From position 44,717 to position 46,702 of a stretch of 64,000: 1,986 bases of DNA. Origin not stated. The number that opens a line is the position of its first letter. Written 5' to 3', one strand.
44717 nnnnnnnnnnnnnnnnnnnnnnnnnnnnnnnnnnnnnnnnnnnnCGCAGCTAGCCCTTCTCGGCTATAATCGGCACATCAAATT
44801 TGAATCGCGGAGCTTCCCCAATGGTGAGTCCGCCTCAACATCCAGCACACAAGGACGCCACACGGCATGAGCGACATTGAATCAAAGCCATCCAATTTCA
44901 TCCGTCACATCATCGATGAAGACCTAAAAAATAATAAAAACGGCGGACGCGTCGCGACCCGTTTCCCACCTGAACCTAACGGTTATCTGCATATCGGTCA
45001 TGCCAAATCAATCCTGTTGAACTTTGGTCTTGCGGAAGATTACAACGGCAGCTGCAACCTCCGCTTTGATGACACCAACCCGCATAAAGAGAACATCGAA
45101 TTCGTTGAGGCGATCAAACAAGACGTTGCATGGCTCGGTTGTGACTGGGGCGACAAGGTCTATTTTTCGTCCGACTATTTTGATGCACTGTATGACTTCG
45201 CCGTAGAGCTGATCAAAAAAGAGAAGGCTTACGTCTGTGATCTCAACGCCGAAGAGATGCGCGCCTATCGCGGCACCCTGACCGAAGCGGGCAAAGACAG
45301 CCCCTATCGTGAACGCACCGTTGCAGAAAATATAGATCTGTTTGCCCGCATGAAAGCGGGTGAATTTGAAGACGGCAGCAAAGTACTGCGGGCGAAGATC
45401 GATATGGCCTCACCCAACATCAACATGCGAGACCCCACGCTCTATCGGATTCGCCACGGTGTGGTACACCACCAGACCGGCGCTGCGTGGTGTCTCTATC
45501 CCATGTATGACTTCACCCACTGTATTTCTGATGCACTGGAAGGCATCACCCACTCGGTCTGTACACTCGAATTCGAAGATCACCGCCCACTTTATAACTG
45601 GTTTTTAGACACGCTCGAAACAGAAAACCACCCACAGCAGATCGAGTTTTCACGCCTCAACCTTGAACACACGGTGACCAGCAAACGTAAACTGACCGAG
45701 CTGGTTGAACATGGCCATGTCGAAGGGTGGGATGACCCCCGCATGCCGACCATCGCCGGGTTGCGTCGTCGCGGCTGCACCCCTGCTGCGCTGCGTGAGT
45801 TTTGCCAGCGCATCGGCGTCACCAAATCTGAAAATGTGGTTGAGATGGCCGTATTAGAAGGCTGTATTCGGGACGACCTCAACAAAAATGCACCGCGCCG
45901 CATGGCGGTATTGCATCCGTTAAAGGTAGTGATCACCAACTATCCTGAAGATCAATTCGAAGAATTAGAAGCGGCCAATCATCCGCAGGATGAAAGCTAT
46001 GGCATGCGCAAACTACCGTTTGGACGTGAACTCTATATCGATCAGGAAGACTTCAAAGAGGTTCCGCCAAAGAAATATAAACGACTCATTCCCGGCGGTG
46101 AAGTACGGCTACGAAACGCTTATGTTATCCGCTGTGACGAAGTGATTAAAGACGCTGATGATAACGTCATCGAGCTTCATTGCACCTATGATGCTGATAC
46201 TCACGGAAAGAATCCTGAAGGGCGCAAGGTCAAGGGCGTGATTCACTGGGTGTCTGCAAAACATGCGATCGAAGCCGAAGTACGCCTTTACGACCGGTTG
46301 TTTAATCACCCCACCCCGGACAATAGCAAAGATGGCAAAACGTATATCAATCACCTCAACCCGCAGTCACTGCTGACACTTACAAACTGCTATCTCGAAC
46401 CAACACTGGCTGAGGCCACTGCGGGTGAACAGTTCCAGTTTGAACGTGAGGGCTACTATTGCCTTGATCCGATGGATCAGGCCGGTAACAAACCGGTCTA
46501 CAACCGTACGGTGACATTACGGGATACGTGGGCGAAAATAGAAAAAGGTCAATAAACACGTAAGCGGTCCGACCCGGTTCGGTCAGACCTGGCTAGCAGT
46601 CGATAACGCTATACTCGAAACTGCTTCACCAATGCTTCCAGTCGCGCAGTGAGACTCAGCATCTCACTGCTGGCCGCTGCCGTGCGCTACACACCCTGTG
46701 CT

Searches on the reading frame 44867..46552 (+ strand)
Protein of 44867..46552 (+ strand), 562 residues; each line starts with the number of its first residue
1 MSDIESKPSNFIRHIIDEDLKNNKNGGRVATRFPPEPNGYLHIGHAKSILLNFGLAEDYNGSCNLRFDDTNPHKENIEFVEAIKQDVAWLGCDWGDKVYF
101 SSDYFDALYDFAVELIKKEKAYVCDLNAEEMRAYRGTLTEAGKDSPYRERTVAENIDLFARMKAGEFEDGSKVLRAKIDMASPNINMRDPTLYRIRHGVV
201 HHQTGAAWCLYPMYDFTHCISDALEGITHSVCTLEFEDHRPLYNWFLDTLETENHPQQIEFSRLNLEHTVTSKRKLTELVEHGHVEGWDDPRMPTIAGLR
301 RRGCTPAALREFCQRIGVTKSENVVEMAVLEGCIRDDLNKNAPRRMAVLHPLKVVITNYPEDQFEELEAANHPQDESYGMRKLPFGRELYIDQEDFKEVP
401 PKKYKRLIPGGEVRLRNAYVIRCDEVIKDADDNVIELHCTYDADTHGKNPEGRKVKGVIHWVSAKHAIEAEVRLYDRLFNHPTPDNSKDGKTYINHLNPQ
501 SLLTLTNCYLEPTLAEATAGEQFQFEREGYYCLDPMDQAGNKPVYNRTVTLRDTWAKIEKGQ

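Call 89: list_cluster_members(proteins=[window:44867-46552:+, window:43891-44757:+, window:57467-58648:+, window:58734-60338:+, window:41371-42801:-, window:38551-39576:-])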
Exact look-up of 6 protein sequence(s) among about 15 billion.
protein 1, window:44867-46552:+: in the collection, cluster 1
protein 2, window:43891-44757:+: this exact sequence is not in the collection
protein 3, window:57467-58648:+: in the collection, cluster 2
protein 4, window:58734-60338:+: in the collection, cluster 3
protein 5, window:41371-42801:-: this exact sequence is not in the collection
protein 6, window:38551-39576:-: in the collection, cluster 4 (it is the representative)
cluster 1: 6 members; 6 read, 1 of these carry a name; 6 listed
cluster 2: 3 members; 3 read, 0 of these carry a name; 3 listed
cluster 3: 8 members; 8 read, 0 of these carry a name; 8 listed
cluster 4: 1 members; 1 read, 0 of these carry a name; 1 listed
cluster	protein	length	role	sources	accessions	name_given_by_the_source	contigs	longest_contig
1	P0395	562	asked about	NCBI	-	-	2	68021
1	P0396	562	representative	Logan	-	-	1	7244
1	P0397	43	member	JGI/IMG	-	dGTPase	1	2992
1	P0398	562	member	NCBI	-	-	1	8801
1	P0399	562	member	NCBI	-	-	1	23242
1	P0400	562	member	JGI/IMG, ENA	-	-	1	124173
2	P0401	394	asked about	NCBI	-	-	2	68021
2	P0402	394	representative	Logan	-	-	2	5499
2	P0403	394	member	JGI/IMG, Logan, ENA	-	-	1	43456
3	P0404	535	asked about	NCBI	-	-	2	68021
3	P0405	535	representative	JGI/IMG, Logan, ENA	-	-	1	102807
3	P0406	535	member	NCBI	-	-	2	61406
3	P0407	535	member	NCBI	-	-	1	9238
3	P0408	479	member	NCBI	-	-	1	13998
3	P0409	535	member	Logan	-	-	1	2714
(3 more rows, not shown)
